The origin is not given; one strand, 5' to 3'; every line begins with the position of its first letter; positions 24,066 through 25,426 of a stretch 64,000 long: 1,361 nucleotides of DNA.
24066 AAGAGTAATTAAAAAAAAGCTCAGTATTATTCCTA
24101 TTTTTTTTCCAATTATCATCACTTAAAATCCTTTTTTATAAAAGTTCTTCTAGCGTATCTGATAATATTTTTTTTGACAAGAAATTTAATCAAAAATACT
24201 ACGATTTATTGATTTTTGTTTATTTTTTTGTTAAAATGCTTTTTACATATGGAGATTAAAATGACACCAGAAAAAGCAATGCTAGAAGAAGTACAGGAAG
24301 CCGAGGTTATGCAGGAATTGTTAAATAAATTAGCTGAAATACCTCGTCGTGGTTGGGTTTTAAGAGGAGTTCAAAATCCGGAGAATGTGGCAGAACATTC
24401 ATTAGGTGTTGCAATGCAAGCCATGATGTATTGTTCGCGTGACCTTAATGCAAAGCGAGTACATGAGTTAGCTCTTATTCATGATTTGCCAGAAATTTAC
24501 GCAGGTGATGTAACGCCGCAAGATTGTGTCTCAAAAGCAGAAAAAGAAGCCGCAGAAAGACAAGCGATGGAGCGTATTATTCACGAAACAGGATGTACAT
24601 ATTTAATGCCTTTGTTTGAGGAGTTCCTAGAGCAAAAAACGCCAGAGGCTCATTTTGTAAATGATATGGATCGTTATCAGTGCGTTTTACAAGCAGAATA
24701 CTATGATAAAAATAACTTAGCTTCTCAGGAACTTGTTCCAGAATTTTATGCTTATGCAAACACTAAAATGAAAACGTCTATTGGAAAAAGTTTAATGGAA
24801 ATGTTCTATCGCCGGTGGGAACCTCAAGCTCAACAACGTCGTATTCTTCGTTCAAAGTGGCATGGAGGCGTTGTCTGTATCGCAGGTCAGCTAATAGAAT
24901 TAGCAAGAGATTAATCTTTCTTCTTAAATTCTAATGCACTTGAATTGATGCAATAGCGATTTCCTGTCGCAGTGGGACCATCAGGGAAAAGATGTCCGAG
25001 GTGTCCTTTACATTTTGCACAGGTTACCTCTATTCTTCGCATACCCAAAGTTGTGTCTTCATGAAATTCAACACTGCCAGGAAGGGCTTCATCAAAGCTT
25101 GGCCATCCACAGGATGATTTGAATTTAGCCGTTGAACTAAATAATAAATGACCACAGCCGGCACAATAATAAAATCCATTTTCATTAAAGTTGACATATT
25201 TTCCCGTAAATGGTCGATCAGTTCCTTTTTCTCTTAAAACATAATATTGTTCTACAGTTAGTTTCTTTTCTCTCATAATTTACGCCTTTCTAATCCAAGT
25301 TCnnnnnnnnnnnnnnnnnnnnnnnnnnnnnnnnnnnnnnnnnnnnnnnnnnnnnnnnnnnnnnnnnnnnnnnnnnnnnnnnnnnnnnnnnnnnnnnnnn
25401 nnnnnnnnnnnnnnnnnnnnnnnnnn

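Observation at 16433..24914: tRNA-Pro-adjacent accessory island made almost entirely of nucleotide and peptidyl-nucleotide processing enzymes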

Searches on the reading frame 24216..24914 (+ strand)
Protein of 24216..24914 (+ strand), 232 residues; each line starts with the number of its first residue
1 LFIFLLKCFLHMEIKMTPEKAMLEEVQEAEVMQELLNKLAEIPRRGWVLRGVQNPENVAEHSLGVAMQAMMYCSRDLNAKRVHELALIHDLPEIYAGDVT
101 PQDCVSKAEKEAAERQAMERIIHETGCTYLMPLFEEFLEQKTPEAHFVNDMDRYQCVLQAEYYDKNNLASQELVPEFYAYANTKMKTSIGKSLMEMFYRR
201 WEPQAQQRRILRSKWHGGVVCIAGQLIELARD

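Call 5: search_protein_families(library=pfam, proteins=[window:24216-24914:+], max_evalue=0.01)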
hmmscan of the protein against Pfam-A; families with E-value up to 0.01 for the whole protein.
window:24216-24914:+ (232 aa): 3 families
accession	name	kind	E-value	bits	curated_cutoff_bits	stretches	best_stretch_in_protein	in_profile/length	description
PF13023.12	HD_3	-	5.1e-35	121.2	22.5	1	37-186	2-158/165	HD domain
PF12917.13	YfbR-like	-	2.2e-10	40.9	25.9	1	35-150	5-131/182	5'-deoxynucleotidase YfbR-like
PF01966.28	HD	-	1.9e-06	28.6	22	1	58-154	1-113/116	HD domain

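Call 6: search_protein_families(library=ncbifam, proteins=[window:24216-24914:+], max_evalue=0.01)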
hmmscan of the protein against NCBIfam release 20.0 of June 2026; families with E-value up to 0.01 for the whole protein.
window:24216-24914:+ (232 aa): 1 family
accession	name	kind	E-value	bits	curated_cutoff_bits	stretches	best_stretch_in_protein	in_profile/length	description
NF003009.0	PRK03826.1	equivalog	2.7e-07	30.5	122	1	36-120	10-103/197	5'-deoxynucleotidase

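Call 82: search_protein_families(library=padloc, proteins=[window:24216-24914:+], max_evalue=0.001)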
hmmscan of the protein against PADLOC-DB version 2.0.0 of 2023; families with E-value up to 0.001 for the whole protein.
window:24216-24914:+ (232 aa): 0 families

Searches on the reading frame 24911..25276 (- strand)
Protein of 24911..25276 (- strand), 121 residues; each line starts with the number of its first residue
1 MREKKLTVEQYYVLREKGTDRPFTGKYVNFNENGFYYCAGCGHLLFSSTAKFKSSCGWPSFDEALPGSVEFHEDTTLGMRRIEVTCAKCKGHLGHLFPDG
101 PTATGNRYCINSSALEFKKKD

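Call 10: search_protein_families(library=pfam, proteins=[window:24911-25276:-], max_evalue=0.001)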
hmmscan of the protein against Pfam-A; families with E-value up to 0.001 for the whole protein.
window:24911-25276:- (121 aa): 1 family
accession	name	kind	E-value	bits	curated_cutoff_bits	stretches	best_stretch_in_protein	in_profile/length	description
PF01641.26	SelR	-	1.1e-48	164.4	24.9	1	6-119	1-116/116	SelR domain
